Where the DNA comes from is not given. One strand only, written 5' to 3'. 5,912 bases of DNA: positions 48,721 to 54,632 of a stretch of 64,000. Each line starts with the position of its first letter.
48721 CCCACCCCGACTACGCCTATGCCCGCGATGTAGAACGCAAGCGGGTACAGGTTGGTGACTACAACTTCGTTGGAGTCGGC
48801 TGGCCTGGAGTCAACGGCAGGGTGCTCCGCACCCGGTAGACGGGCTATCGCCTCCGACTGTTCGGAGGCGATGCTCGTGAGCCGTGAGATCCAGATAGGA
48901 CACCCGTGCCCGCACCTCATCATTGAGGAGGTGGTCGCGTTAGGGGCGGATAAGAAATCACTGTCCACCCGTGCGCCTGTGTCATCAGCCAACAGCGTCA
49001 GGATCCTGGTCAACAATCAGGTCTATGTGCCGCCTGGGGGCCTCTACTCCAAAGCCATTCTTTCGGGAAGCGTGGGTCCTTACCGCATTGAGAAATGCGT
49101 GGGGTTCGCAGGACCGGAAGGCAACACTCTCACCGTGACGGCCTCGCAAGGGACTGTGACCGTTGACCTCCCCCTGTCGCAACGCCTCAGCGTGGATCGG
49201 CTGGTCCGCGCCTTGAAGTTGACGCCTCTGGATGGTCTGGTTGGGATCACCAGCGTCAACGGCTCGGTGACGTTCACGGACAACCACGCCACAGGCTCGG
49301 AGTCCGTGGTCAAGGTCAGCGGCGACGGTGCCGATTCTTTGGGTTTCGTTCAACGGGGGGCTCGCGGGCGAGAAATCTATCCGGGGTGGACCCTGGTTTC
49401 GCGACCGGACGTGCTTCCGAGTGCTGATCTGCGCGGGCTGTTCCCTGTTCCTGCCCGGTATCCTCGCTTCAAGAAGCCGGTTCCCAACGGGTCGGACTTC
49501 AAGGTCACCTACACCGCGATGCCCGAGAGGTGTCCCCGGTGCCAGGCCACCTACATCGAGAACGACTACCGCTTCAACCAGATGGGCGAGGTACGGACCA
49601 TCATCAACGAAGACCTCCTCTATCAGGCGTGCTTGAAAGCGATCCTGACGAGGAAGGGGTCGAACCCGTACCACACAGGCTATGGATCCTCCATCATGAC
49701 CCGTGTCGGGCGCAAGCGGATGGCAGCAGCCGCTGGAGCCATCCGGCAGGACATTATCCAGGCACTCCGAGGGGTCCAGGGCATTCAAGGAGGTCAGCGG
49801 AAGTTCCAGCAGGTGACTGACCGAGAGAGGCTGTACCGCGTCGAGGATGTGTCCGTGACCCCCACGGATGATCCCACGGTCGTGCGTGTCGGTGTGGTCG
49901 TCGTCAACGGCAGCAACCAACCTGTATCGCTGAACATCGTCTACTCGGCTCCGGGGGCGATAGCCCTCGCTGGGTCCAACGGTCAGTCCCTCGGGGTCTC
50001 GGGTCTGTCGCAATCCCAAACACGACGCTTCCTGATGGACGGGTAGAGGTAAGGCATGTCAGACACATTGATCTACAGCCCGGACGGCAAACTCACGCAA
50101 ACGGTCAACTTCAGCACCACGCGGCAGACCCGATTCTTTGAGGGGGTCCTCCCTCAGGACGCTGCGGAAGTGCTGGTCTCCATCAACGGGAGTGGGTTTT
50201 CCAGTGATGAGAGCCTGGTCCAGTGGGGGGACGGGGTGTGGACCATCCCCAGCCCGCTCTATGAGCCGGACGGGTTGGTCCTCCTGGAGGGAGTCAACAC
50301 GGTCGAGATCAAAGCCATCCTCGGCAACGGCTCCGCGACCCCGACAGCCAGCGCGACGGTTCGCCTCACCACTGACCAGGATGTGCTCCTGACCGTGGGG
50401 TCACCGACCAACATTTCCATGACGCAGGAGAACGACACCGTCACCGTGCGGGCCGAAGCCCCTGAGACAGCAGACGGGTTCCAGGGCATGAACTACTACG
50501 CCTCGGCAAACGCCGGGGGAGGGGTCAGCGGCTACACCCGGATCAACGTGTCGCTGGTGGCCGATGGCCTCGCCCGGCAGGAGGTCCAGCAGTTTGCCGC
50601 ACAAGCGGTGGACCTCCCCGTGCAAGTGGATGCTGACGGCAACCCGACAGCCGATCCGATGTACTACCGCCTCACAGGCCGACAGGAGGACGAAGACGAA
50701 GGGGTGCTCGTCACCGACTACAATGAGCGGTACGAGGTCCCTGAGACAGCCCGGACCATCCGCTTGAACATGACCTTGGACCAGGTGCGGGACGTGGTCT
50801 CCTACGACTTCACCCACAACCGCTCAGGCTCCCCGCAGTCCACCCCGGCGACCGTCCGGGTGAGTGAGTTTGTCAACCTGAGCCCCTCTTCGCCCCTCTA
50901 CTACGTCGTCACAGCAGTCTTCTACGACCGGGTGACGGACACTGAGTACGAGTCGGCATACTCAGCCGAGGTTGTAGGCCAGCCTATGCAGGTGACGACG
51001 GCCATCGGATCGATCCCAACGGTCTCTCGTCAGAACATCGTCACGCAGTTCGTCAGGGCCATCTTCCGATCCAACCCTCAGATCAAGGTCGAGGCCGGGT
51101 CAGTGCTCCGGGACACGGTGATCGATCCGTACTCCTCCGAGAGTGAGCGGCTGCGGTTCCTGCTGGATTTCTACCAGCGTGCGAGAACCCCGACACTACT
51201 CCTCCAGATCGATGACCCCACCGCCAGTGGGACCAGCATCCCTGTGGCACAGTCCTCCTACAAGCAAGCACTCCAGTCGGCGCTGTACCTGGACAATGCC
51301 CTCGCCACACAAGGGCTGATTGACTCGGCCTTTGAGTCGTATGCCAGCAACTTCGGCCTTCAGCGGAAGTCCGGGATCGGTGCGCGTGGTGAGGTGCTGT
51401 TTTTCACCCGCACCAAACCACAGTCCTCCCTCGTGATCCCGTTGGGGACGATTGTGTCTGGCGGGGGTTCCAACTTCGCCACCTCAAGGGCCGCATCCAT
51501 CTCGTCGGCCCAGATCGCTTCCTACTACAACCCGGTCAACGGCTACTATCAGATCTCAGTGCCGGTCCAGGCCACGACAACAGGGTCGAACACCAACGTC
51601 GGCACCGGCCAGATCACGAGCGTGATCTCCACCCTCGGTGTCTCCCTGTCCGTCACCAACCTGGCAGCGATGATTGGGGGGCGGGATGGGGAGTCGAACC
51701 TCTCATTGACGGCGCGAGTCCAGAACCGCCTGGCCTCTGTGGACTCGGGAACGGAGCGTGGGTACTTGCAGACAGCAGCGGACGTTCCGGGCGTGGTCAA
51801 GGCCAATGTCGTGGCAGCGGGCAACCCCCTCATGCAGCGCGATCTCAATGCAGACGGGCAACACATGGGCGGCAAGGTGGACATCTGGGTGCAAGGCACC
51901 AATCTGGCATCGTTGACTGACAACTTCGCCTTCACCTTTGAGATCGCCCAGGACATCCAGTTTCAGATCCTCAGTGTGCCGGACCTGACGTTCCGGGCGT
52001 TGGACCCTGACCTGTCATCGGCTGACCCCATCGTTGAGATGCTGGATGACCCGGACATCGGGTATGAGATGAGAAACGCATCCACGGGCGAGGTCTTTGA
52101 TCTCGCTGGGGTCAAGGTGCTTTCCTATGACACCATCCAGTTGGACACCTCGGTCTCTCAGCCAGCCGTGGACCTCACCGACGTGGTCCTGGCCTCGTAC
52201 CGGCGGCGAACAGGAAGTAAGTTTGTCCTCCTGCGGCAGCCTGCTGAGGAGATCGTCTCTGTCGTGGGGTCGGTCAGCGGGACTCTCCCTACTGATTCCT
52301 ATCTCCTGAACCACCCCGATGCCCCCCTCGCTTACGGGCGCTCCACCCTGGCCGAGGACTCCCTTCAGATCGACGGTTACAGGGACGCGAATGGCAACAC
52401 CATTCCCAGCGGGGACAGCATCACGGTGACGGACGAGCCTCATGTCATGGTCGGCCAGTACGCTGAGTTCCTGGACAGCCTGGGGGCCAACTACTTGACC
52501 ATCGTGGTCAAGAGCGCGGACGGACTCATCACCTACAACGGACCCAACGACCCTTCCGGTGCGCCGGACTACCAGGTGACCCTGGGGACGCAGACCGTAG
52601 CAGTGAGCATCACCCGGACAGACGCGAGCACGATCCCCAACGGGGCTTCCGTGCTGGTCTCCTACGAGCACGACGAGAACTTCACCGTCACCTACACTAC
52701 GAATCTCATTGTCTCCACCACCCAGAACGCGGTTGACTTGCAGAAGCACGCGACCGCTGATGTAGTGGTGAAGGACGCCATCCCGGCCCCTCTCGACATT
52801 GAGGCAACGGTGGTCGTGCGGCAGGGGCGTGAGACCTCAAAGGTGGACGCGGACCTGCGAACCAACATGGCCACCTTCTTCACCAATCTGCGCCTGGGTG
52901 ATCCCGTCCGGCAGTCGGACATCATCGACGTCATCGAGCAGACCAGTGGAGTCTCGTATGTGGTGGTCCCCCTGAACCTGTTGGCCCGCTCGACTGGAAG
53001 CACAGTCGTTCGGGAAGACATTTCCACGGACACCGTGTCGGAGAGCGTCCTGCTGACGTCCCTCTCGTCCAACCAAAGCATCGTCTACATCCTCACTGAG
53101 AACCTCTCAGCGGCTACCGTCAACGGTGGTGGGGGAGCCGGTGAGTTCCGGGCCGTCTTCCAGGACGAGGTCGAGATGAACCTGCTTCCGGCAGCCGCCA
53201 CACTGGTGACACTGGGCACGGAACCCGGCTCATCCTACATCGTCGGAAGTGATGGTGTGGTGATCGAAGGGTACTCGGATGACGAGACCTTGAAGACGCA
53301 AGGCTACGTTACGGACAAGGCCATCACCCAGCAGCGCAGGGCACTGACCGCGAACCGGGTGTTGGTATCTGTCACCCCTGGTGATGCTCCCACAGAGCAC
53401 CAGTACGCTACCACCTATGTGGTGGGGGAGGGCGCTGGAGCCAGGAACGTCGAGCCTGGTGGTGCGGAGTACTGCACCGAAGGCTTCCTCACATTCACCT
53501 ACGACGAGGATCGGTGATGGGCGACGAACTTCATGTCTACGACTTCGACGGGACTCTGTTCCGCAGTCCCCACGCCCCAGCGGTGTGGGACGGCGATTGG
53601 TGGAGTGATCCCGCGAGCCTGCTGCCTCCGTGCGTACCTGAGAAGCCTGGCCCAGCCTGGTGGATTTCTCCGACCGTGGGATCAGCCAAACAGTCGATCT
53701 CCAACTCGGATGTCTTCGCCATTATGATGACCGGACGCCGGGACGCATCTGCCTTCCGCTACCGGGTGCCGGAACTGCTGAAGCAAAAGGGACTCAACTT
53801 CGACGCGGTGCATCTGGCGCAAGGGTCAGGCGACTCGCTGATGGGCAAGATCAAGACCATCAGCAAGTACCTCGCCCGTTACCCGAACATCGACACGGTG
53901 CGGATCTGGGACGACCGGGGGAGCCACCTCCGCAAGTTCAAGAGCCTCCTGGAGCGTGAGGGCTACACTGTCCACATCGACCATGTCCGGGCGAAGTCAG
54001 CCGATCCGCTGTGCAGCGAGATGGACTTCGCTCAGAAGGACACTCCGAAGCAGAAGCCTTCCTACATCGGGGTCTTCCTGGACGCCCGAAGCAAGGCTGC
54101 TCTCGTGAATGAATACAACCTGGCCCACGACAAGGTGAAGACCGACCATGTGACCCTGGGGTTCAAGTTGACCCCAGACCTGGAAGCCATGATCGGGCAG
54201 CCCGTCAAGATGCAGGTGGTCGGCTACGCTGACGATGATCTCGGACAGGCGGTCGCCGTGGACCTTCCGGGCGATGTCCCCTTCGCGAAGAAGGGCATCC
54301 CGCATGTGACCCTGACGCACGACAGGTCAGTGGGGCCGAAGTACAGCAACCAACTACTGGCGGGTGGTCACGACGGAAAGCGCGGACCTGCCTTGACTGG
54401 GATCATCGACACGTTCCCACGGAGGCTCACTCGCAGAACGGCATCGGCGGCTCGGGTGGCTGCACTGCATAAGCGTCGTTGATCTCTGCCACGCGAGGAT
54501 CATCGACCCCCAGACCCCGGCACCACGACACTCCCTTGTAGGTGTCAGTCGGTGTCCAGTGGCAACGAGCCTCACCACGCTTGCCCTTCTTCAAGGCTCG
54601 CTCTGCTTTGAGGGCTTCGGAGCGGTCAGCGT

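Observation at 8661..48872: Shine-Dalgarno-locking hairpins exactly where class I read-through meets class III genes (T4-like translational timing switch)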

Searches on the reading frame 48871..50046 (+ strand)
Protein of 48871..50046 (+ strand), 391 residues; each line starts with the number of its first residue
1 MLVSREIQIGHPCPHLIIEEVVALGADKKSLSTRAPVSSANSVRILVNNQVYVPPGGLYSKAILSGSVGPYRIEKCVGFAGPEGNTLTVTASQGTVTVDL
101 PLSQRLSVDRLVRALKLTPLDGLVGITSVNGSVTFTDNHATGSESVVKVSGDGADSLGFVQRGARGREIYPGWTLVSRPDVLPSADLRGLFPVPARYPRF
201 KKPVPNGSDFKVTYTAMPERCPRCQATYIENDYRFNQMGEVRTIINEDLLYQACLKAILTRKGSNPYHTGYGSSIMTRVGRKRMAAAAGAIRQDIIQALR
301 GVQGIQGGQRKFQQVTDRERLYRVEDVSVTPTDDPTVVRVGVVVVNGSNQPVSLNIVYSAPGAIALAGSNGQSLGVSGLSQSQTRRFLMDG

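Call 12: search_protein_families(library=phrogs, proteins=[window:48871-50046:+])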
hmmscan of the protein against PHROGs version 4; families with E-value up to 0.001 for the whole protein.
window:48871-50046:+ (391 aa): 1 family
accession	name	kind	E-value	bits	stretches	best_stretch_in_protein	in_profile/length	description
phrog_975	-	tail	1.2e-06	28.9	1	236-301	123-188/238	baseplate protein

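Call 20: find_related_loci(query=window:48871-50046:+, collection=viral_contigs, flank=3000)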
Query window:48871-50046:+ (391 aa) in viral_contigs; peptide patterns used: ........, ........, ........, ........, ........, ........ (x = any residue, [..] = any of these).
9 stretches matched a pattern, but none encodes a relative of the query by tblastn (E <= 1e-3).

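Call 22: find_homologous_proteins(query=window:48871-50046:+)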
Query window:48871-50046:+ (391 aa): 261 proteins with E <= 0.001 among 8000 candidates; the best 120 are listed.
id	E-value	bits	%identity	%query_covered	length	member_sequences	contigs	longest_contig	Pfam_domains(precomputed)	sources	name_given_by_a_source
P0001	1.8e-249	845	97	100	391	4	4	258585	-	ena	-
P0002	9.0e-202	688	78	100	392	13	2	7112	-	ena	-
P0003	5.4e-199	679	78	100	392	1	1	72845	-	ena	-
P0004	5.7e-199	679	82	94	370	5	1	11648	-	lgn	-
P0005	8.9e-199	678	78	100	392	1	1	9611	-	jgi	jgi:hypothetical protein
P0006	2.1e-198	677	78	99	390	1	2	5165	-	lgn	-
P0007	5.3e-196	669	77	100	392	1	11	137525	-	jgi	jgi:hypothetical protein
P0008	2.8e-190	650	74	99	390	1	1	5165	-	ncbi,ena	-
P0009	4.5e-186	636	75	100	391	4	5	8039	-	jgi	jgi:hypothetical protein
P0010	4.7e-184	630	73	99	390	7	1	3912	-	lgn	-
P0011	7.0e-184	629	72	100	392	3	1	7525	-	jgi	jgi:hypothetical protein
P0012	3.2e-181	620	73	99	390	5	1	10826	-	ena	-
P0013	1.5e-180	618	72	99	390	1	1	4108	-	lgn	-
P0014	1.3e-177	608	70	100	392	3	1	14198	-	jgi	jgi:hypothetical protein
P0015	1.7e-176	605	71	99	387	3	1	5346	-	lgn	-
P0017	2.0e-164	565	64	99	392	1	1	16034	-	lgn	-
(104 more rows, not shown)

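Call 23: find_encoding_contigs(protein=P0001, flank=6000, max_places=1)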
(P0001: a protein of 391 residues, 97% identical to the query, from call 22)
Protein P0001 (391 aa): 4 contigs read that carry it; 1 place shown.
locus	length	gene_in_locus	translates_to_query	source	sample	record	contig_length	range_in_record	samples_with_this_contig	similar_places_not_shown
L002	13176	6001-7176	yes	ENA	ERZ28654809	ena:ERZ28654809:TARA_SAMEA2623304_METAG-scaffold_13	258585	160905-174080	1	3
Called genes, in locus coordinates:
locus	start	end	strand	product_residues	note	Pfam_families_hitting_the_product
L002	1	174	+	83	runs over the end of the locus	-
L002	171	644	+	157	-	-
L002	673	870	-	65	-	-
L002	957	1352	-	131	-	-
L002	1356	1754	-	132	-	-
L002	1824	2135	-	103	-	-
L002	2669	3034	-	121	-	-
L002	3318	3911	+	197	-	-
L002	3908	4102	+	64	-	-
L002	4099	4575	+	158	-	PF13671:AAA_33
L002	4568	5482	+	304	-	-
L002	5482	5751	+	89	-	-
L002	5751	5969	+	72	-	-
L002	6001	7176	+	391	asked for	-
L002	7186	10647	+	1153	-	PF04865:Baseplate_J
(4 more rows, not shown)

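Call 24: find_encoding_contigs(protein=P0003, flank=6000, max_places=1)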
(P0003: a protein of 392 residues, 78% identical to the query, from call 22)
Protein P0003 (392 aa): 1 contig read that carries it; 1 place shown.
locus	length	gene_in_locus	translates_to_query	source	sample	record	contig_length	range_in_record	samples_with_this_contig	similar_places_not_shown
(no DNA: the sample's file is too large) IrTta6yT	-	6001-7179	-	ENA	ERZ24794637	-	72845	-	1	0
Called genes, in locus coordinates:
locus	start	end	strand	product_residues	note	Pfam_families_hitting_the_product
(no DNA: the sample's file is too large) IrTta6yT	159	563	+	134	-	-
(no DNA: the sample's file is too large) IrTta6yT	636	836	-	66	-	-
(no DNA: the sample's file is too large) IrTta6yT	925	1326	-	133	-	-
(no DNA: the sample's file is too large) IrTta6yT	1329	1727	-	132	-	-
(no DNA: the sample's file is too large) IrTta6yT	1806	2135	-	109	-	-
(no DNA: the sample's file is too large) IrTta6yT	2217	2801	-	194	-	-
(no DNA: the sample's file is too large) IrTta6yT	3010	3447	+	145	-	-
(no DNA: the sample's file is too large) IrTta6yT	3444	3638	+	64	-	-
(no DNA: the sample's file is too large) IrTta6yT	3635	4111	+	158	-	PF13671:AAA_33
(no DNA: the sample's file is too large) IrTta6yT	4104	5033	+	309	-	-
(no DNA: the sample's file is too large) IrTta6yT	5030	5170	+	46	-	-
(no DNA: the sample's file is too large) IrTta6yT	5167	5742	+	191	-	-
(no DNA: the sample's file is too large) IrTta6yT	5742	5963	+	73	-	-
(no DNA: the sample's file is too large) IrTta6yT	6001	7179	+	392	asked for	-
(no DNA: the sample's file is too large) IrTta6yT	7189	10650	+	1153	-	-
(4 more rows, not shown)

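Call 25: find_encoding_contigs(protein=P0007, flank=6000, max_places=1)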
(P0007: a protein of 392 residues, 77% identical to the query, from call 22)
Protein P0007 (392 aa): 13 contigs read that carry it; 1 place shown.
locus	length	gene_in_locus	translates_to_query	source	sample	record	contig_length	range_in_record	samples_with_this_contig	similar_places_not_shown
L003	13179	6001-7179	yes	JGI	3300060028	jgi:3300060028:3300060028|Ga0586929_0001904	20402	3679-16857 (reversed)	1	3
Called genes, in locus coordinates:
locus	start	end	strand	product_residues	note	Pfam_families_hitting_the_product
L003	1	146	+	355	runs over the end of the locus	PF10263:SprT-like (weak)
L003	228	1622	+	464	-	-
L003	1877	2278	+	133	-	-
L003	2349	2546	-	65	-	-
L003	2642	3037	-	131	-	-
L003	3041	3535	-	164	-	-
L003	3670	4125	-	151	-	-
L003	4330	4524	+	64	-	-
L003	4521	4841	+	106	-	-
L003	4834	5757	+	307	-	-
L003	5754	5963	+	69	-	-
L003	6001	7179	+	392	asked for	-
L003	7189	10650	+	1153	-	-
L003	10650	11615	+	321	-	PF10307:HAD_SAK_1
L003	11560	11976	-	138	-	PF01541:GIY-YIG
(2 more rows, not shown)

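Call 26: find_encoding_contigs(protein=P0017, flank=6000, max_places=1)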
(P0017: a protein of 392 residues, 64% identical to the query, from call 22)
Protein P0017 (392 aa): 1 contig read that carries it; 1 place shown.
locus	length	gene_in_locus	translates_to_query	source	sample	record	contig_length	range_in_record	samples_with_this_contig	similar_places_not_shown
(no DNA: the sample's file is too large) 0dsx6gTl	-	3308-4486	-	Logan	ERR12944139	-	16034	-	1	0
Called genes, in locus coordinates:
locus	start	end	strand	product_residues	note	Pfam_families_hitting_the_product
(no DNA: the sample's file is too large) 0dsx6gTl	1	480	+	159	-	?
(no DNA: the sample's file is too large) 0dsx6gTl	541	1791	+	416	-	-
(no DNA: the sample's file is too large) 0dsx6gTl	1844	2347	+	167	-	-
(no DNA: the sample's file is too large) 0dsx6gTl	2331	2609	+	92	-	-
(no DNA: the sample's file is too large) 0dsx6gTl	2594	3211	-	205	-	PF23780:S-AdoMet_lyase (weak), PF11697:DUF3293 (weak)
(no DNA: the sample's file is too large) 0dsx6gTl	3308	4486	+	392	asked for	-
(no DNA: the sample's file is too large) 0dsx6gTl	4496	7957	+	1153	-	PF04865:Baseplate_J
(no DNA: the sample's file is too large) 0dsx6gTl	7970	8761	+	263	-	PF13426:PAS_9 (weak)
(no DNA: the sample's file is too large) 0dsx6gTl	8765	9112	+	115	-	-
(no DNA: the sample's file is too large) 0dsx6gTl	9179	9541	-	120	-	PF01541:GIY-YIG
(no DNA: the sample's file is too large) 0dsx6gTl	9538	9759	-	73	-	-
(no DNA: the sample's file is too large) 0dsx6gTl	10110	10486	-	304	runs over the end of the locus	-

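Call 28: find_related_loci(query=A1, collection=viral_contigs, flank=6000)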
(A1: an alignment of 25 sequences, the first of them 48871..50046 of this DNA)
Query A1 (391 aa) in viral_contigs; peptide patterns used: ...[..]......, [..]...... (x = any residue, [..] = any of these).
245 stretches matched a pattern; 166 encode a relative of the query (tblastn E <= 1e-3); the best 80 are kept; 80 distinct loci.
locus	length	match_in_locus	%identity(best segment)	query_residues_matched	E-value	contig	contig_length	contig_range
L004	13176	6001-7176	73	1-391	0e+0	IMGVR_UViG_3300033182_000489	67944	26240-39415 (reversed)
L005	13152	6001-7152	64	3-390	2e-161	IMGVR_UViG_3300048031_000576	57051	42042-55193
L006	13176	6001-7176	61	3-391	9e-152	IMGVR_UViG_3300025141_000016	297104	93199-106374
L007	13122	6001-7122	58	3-375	6e-142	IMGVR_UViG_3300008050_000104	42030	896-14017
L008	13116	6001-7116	56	3-375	8e-139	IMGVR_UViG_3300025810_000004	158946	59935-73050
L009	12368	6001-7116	56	3-375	7e-139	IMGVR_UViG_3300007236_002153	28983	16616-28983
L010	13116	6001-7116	54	3-375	2e-136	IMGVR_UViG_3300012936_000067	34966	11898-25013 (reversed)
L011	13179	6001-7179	53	3-391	7e-135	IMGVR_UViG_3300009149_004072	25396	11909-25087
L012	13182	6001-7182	53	3-391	3e-131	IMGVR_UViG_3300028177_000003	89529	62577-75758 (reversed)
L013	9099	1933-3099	50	3-387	1e-123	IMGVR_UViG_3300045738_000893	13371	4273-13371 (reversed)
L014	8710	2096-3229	49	3-378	2e-120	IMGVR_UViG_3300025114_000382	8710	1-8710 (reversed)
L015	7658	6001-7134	49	3-378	2e-120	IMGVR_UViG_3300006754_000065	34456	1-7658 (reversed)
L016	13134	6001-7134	49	3-378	2e-120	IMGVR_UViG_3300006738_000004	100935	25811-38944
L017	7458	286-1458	50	3-388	1e-117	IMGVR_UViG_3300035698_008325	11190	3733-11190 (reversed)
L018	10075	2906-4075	50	3-388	4e-116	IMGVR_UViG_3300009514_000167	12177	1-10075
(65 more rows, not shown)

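Call 30: search_dna_similar(query=window:48877-50046:+, collection=phages, mode=protein, max_rows=25)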
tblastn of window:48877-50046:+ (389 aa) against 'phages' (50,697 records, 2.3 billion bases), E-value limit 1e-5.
Records with a match: 1; places in all: 1; records where one place covers at least 80% of the query: 1.
Best place of each record, by identity: <60% 1.
By first word of the organism name: uncultured 1.
By host as written in the record: - 1.
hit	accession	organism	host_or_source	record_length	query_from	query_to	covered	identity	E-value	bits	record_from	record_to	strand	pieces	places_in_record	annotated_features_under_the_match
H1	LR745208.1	uncultured phage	metagenomic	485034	1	364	94%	39.5%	3e-52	192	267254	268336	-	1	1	record has no annotation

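Call 50: find_related_loci(query=A1, collection=metagenome_contigs, flank=4500)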
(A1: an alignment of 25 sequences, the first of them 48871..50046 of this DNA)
Query A1 (391 aa) in metagenome_contigs; peptide patterns used: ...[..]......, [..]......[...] (x = any residue, [..] = any of these).
344 stretches matched a pattern; 155 encode a relative of the query (tblastn E <= 1e-3); the best 80 are kept; 80 distinct loci.
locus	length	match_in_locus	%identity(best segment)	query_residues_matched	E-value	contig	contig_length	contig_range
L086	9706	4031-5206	78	1-391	0e+0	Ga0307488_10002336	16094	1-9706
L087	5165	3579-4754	74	1-391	0e+0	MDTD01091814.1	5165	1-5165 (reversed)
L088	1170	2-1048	82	44-391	0e+0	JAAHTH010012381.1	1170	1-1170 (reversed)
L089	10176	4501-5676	72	1-391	0e+0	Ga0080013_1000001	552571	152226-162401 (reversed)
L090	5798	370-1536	71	1-391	0e+0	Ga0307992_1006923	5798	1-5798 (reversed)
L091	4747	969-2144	64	3-391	2e-172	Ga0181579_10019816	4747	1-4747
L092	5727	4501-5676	63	3-391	2e-167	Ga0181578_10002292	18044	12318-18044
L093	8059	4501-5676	63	3-391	5e-166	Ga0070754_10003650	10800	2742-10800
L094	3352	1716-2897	62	1-391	2e-173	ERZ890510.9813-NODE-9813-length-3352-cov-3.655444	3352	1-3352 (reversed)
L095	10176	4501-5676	63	3-391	4e-164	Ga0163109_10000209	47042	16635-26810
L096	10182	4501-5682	61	2-391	2e-161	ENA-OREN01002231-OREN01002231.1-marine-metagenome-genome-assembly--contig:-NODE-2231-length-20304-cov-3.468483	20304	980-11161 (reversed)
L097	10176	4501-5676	63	3-391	4e-160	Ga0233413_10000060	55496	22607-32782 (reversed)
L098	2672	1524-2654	63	1-376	8e-170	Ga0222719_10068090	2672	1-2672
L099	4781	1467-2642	62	3-391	3e-160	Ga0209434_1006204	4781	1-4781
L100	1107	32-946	79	88-391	2e-168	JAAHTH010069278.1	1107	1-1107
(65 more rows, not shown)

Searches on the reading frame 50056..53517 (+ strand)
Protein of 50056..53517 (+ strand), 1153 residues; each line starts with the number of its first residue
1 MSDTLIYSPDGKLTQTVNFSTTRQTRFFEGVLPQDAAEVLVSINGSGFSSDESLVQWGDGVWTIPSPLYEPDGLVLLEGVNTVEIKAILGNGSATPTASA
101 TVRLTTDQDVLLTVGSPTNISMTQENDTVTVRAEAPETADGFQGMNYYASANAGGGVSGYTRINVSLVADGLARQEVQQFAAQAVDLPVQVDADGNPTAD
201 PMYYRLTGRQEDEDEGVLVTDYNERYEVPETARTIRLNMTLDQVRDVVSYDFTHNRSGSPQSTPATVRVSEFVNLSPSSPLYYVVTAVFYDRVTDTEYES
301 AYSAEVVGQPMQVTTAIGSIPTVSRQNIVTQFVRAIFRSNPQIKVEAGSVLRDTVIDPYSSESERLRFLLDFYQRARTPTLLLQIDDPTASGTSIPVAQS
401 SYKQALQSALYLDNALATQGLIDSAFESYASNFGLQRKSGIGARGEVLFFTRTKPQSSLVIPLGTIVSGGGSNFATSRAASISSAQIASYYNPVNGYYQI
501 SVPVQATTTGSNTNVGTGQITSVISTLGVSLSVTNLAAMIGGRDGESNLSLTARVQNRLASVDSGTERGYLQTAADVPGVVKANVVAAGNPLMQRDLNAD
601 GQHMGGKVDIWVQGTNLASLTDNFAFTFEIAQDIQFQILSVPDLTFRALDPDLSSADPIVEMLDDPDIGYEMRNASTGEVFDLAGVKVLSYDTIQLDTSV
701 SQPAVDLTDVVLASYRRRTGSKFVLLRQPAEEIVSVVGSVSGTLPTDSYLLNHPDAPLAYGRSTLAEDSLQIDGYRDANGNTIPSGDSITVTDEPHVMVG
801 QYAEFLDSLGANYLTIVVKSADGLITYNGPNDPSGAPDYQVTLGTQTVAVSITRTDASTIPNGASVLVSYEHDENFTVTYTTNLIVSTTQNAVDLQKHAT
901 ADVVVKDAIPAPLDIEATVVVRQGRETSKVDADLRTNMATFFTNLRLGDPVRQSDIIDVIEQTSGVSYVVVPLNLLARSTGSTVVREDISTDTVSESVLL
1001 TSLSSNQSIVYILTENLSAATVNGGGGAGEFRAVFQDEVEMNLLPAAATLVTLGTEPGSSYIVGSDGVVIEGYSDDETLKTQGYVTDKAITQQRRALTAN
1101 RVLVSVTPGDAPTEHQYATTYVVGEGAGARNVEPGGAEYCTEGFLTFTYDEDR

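Call 12: search_protein_families(library=phrogs, proteins=[window:50056-53517:+])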
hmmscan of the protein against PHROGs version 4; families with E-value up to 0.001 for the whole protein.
window:50056-53517:+ (1153 aa): 2 families
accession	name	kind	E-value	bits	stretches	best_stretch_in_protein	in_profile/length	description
phrog_6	-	tail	3.3e-33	116.2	2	414-588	118-278/548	baseplate wedge subunit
phrog_1608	-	tail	8.3e-05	23.1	0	539-586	1-49/192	tail protein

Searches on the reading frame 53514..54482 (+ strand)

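Call 17: search_protein_families(library=phrogs, proteins=[window:53514-54482:+], max_evalue=0.01)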
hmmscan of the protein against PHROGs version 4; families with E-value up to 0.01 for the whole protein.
window:53514-54482:+ (322 aa): 2 families
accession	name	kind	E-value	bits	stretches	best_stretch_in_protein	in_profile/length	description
phrog_36523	-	unknown function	0.00011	23.3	1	184-282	4-104/134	-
phrog_415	-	other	0.0056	17.4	1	5-145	22-157/218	polynucleotide kinase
